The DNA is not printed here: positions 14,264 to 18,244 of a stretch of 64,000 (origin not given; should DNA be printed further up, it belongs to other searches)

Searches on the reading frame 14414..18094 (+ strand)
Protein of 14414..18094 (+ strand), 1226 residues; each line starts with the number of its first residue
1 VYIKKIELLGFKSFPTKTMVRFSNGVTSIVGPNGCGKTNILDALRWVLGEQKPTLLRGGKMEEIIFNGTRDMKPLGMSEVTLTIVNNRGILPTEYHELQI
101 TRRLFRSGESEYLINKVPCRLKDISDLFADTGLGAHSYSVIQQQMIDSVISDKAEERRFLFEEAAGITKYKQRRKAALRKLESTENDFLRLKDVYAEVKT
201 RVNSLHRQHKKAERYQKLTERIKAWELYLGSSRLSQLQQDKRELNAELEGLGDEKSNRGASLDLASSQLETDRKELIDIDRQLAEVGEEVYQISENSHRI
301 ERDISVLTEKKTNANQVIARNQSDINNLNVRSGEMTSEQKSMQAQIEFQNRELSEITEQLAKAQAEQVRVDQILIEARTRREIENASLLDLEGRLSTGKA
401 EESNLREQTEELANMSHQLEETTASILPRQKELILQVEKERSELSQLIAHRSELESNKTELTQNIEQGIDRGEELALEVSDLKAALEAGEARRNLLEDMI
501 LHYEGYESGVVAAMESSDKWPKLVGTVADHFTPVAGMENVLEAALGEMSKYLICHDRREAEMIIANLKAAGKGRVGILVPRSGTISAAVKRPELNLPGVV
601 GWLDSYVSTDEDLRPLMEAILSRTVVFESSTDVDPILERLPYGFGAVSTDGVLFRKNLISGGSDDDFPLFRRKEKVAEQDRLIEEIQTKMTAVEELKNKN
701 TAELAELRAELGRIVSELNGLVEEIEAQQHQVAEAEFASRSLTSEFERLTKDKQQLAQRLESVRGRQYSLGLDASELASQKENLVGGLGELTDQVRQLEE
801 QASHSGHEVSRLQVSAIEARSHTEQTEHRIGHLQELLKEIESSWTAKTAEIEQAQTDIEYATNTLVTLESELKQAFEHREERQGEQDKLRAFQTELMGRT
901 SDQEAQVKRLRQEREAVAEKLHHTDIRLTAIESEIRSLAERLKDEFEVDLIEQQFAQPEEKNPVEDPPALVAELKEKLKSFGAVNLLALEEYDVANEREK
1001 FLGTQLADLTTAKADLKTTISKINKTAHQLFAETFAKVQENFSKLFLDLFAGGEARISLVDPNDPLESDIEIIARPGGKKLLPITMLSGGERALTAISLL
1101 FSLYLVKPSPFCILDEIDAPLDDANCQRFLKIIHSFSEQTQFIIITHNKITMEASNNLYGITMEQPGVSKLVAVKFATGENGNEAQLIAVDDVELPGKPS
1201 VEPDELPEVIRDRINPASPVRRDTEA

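Call 50: search_protein_families(library=pfam, proteins=[window:14414-18094:+], max_evalue=0.001)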
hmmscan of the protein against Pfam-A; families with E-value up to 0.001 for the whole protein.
window:14414-18094:+ (1226 aa): 6 families
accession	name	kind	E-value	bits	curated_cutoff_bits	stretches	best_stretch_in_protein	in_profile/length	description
PF02463.25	SMC_N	-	3.3e-65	220.1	40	1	2-1169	1-219/220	RecF/RecN/SMC N terminal domain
PF13476.12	AAA_23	-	6.1e-18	66.6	27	1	5-249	1-201/201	AAA domain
PF06470.18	SMC_hinge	-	1.6e-14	54.7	22.5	1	523-629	4-108/116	SMC proteins Flexible Hinge Domain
PF13304.12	AAA_21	-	2.7e-13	51.1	27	2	26-122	1-117/304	AAA domain, putative AbiEii toxin, Type IV TA system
PF13175.12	AAA_15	-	4.2e-09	36.9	32.1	1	1-354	1-292/374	AAA ATPase domain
PF13555.12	AAA_29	-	4.9e-05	23.4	27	1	5-48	3-46/61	P-loop containing region of AAA domain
